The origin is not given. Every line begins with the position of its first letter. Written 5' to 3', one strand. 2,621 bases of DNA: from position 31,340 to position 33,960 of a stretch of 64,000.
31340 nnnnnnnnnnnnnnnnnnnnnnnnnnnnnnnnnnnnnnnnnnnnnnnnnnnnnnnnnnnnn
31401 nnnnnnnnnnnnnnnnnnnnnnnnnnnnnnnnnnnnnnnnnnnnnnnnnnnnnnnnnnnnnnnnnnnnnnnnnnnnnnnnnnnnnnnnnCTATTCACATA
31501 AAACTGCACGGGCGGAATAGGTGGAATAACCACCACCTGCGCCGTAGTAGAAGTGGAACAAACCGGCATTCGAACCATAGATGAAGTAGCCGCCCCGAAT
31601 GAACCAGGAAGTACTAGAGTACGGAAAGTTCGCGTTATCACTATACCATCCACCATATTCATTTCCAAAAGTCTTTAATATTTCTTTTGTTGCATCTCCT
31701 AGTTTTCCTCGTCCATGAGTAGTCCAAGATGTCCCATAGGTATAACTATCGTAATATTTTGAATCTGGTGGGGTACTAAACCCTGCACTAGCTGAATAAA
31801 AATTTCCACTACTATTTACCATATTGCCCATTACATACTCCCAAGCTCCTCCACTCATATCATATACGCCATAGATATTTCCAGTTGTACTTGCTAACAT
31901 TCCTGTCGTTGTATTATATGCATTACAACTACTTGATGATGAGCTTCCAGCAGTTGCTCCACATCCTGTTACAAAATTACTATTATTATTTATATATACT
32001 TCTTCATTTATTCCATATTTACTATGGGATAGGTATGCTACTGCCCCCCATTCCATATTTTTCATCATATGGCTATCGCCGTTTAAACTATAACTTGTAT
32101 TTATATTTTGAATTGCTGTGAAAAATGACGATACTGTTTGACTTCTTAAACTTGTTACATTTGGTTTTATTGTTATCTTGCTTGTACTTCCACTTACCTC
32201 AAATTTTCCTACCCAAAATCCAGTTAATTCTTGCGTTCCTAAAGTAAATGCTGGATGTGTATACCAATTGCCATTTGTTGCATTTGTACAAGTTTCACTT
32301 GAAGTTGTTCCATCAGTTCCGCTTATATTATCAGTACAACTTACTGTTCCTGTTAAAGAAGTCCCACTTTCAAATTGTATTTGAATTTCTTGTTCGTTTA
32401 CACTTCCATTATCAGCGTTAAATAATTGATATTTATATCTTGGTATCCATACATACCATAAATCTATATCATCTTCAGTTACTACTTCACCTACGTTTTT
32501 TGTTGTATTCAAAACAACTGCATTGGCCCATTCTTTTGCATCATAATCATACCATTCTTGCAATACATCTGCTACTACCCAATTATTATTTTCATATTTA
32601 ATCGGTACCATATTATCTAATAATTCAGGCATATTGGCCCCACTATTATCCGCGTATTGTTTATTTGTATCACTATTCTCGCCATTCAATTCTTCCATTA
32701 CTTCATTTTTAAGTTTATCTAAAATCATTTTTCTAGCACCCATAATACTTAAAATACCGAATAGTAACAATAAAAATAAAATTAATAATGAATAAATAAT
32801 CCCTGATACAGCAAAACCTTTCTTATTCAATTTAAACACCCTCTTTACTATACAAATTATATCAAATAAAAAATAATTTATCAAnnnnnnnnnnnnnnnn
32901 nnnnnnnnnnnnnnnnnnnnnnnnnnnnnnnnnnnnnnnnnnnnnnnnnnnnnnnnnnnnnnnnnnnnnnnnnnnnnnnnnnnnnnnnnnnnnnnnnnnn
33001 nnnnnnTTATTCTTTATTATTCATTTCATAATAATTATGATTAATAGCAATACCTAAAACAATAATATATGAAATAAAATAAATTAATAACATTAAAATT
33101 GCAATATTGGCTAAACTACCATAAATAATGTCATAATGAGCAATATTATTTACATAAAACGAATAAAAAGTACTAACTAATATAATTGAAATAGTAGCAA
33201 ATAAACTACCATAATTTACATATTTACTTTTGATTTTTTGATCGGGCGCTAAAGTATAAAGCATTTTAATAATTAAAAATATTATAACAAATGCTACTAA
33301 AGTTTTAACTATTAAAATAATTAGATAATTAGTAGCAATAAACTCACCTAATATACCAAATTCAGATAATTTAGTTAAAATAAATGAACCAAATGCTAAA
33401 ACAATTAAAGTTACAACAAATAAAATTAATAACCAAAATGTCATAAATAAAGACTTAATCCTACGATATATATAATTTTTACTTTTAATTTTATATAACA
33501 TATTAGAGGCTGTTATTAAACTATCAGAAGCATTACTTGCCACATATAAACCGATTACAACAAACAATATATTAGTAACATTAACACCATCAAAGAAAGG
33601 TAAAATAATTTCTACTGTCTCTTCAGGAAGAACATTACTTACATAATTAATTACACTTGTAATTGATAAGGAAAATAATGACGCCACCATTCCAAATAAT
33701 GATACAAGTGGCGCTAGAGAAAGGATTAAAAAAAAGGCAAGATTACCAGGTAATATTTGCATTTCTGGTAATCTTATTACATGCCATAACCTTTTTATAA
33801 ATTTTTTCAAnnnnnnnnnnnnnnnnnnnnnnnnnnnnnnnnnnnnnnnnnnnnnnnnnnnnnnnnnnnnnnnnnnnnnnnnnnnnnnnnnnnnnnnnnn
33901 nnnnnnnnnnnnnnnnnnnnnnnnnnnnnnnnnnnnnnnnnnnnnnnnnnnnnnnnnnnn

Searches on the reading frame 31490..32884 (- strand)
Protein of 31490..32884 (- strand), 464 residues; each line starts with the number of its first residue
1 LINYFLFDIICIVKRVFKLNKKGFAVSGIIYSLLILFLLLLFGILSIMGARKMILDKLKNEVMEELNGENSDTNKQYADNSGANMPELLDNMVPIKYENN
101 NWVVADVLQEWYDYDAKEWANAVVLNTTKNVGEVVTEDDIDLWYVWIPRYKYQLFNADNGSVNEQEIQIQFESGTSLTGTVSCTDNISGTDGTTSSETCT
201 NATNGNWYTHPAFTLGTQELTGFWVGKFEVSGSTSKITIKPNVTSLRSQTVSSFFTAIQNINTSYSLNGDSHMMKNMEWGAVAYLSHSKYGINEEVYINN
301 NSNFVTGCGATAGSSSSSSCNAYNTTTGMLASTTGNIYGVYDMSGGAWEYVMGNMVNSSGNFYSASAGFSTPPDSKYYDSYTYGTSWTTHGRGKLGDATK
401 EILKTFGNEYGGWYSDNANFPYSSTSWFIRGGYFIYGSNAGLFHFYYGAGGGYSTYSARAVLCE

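Call 24: search_protein_families(library=pfam, proteins=[window:31490-32884:-], max_evalue=0.01)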
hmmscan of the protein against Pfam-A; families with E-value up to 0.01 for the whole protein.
window:31490-32884:- (464 aa): 1 family
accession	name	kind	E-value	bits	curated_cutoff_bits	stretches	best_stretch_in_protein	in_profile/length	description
PF03781.23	FGE-sulfatase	-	0.00072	19.7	23.3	1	290-353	131-191/255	Sulfatase-modifying factor enzyme 1-like domain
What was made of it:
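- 31490..32830 (-): Pilin-like protein (MNKKG|FAVSG..., with Gly instead of Glu at +5) carrying a large C-terminal module. The FGE-sulfatase hit is weak and below cutoff (call 24).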

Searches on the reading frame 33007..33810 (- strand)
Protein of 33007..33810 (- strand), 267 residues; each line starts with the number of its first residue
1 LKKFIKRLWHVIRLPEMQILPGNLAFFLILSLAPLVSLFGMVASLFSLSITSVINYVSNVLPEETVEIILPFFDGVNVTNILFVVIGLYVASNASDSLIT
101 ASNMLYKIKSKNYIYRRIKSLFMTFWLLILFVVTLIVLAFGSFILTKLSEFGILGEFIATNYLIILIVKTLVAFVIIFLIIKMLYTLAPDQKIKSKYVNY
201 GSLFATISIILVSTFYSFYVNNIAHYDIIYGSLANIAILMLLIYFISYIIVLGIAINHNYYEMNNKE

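Call 24: search_protein_families(library=pfam, proteins=[window:33007-33810:-], max_evalue=0.01)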
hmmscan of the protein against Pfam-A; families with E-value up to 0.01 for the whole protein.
window:33007-33810:- (267 aa): 1 family
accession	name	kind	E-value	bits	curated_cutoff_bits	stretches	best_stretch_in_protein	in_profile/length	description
PF03631.20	Virul_fac_BrkB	-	4.4e-39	135.1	33.7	1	23-260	11-255/259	Virulence factor BrkB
